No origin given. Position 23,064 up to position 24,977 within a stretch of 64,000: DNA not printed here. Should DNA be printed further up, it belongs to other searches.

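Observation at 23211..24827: TssM-like NTPase domain fused to a transmembrane helix, a bulb-type lectin and a LysM domain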

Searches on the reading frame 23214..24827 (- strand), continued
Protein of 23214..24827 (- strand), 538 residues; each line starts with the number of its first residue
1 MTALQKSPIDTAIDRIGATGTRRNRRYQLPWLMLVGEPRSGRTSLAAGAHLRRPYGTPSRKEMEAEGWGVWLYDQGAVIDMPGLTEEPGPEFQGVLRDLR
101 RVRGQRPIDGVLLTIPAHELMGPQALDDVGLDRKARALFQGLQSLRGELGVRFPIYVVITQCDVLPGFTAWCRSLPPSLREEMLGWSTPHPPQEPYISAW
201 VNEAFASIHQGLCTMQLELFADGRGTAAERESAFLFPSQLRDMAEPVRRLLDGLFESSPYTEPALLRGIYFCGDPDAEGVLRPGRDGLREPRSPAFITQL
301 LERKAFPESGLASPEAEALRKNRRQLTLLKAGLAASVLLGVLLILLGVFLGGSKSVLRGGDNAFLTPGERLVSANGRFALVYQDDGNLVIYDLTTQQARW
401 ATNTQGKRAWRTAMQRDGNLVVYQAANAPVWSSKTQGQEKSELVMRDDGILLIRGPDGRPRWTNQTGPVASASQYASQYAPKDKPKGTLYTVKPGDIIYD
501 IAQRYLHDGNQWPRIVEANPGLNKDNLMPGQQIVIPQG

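Call 45: search_solved_structures(query=window:23214-24827:-, max_evalue=0.01)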
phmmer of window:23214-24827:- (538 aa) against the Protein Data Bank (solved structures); distinct sequences matched with E-value up to 0.01: 47.
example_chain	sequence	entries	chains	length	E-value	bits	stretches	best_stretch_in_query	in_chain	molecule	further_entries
9pxj_F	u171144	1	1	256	2e-19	72.8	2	365-470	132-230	Pyocin L2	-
3m7h_A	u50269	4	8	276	1.3e-18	70.1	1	361-463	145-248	Putidacin L1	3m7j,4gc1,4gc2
9pxi_F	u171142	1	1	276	8.7e-18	67.4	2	364-482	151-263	Pyocin L1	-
4le7_A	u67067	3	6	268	1e-17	67.2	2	364-482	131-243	Pyocin L1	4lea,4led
4oit_A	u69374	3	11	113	1.9e-17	66.3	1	365-463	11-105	LysM domain protein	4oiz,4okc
1npl_A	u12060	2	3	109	4.9e-16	61.6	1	364-463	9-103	PROTEIN (AGGLUTININ) | Agglutinin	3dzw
1jpc_A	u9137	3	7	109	2e-14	56.3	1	365-463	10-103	AGGLUTININ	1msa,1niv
1dlp_A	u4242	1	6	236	6.8e-14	54.6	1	377-473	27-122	LECTIN SCAFET PRECURSOR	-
1bwu_D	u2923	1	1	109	1.9e-12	49.8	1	377-452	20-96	PROTEIN (AGGLUTININ)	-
8a9m_A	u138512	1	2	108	2.9e-12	49.2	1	364-463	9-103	Agglutinin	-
1bwu_Q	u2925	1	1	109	3.8e-12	48.8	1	377-457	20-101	PROTEIN (AGGLUTININ)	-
1kj1_D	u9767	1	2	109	1.3e-11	47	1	378-457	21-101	lectin II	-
4h3o_A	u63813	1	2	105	1.4e-11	46.9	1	378-457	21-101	Lectin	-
1xd6_A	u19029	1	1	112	3.4e-11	45.7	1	373-440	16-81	gastrodianin-4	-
1xd5_A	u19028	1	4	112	4.9e-11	45.1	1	374-438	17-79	antifungal protein GAFP-1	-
3jc8_Ta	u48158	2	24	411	0.0018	20.1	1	480-533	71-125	LysM domain protein | TsaP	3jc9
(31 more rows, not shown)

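Call 76: search_protein_families(library=padloc, proteins=[window:23214-24827:-], max_evalue=0.01)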
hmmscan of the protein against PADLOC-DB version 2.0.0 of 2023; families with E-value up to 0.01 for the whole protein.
window:23214-24827:- (538 aa): 0 families
